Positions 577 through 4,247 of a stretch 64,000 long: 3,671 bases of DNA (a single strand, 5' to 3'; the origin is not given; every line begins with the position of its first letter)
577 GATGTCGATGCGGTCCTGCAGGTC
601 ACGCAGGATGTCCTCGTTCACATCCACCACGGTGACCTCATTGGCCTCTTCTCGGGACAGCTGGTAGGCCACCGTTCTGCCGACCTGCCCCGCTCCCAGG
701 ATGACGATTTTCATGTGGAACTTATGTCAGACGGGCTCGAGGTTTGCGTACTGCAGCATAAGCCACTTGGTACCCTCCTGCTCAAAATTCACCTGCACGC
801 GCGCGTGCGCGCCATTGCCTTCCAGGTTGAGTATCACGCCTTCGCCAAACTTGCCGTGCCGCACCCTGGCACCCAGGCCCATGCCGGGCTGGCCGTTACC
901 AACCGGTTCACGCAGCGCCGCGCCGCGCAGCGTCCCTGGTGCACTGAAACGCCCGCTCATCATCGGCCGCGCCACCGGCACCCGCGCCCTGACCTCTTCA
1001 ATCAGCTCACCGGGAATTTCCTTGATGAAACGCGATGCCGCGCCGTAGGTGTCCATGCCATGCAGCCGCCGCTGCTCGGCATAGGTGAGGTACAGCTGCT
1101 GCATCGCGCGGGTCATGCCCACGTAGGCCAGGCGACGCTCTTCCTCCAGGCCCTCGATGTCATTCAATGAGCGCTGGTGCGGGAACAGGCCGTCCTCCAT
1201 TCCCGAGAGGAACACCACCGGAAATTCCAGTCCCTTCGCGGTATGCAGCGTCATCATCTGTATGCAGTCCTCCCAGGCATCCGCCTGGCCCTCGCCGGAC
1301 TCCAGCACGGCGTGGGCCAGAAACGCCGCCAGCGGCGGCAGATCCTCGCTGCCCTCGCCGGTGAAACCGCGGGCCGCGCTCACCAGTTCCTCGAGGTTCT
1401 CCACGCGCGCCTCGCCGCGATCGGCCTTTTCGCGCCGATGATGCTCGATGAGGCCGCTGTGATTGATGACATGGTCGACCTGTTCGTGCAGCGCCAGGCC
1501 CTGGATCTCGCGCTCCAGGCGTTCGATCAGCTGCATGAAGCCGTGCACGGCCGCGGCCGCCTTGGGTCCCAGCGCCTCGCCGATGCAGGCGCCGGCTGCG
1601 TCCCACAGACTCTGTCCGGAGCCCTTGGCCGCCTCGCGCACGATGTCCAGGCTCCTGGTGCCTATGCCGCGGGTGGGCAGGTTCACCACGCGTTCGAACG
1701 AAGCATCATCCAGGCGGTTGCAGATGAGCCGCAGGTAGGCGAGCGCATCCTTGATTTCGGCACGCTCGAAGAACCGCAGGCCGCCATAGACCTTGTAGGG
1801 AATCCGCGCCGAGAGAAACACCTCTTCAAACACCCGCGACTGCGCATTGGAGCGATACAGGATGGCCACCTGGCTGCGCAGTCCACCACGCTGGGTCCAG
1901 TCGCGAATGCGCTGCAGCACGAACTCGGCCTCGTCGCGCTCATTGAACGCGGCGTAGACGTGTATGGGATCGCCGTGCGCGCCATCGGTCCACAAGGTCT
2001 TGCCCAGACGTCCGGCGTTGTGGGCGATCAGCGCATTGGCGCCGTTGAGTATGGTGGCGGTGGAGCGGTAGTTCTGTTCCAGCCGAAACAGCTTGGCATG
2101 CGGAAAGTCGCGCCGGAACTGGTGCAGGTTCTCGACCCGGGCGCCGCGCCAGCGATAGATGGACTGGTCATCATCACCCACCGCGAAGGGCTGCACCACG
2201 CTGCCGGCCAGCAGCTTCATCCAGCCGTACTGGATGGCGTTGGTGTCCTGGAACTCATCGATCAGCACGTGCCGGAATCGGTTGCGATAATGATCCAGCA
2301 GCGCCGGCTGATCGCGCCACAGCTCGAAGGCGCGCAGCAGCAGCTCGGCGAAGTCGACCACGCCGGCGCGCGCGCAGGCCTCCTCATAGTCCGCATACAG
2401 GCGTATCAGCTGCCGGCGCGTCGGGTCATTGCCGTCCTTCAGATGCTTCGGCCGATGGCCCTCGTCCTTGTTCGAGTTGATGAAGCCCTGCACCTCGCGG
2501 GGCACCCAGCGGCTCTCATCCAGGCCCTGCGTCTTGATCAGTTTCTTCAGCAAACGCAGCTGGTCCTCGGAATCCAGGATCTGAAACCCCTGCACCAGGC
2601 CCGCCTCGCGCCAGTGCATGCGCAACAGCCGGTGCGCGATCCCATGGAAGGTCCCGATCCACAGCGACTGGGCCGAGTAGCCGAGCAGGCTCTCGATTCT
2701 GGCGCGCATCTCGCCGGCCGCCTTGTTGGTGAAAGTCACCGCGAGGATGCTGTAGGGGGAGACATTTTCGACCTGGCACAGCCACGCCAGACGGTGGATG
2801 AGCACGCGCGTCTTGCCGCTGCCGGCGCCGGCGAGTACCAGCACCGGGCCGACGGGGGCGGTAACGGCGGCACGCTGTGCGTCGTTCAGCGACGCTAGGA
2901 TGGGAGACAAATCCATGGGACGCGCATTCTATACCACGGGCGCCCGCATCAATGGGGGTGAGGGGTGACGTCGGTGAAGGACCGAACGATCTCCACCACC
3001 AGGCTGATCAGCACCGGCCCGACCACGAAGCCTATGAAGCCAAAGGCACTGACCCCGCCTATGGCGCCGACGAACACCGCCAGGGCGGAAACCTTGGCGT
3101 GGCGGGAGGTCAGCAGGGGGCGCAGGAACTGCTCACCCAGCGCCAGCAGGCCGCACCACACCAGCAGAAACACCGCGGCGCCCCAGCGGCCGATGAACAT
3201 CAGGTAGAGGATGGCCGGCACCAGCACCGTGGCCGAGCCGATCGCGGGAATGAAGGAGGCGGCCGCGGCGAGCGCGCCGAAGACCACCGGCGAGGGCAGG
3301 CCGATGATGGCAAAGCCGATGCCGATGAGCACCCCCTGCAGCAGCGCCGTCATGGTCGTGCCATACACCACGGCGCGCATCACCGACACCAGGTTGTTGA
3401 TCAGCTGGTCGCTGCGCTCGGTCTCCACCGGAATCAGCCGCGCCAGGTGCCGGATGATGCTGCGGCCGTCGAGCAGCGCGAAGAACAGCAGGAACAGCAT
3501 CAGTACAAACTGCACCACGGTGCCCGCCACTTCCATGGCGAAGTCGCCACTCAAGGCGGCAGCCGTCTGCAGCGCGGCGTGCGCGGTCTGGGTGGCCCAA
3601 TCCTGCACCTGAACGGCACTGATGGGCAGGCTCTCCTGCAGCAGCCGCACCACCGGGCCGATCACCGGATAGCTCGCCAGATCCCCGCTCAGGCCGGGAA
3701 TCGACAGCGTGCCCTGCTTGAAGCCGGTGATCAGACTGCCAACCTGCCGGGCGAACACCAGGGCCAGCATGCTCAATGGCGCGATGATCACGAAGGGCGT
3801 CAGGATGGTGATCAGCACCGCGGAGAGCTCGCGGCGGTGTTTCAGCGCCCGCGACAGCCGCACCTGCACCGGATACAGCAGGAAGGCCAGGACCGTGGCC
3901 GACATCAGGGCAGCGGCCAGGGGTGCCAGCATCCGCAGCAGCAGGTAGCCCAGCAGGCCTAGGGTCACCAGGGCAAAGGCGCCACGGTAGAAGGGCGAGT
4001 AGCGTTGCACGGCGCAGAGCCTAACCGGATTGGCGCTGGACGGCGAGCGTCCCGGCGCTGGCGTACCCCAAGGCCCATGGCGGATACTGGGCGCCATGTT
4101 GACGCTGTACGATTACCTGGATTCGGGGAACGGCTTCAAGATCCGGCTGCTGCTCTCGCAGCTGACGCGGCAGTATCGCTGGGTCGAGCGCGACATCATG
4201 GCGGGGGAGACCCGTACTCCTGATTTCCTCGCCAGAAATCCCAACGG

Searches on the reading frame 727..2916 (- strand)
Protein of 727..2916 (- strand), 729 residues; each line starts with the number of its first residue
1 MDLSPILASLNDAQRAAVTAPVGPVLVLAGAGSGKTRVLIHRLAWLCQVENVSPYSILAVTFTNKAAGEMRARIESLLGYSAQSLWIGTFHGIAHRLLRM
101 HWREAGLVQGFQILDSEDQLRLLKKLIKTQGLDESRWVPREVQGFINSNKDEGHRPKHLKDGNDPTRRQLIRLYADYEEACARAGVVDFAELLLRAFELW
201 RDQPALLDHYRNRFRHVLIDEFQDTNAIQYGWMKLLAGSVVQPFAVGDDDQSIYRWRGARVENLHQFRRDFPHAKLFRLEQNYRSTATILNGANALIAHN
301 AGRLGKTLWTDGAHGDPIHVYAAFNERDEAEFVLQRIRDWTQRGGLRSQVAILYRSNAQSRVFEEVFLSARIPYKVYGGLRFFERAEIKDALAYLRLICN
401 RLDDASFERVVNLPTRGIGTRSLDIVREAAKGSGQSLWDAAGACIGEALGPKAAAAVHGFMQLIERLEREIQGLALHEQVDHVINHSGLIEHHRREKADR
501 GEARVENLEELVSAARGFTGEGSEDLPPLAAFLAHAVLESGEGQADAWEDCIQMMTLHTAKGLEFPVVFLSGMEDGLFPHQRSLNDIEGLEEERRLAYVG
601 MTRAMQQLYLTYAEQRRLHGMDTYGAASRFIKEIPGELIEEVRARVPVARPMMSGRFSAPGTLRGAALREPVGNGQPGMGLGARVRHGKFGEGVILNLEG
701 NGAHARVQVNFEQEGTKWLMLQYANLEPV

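Call 68: search_protein_families(library=pfam, proteins=[window:727-2916:-], max_evalue=0.00001)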
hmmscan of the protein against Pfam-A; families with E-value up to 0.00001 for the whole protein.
window:727-2916:- (729 aa): 5 families
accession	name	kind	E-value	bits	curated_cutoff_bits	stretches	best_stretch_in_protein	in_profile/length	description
PF00580.27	UvrD-helicase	-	1.2e-87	294.4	23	1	10-272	1-271/271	UvrD/REP helicase N-terminal domain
PF13361.12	UvrD_C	-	8.6e-78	262.6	25.6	1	278-615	2-350/350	UvrD-like helicase C-terminal domain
PF13245.12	AAA_19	-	1.8e-18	67.5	25.1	1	14-255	1-132/134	AAA domain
PF21196.3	PcrA_UvrD_tudor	-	2.7e-08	34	23.9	1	682-724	2-44/48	PcrA/UvrD tudor domain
PF13538.12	UvrD_C_2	-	7.7e-08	32.5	27.4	1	555-610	5-51/52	UvrD-like helicase C-terminal domain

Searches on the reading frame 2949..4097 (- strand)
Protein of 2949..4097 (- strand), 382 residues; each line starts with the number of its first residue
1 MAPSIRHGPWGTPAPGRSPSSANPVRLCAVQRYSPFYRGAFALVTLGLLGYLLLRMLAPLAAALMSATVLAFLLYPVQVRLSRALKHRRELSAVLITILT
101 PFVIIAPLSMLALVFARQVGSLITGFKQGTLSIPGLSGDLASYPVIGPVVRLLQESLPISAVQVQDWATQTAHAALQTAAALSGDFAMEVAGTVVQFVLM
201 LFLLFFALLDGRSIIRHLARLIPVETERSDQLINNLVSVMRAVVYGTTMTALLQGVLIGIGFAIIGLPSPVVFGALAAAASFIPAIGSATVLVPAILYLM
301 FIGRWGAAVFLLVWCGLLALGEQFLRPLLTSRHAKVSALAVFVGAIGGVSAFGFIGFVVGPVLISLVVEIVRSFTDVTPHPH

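Call 68: search_protein_families(library=pfam, proteins=[window:2949-4097:-], max_evalue=0.00001)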
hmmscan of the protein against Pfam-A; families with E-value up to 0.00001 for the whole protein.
window:2949-4097:- (382 aa): 1 family
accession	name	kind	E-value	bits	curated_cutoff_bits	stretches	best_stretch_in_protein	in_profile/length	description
PF01594.21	AI-2E_transport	-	5.4e-46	157.7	34.3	1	44-373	5-325/327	AI-2E family transporter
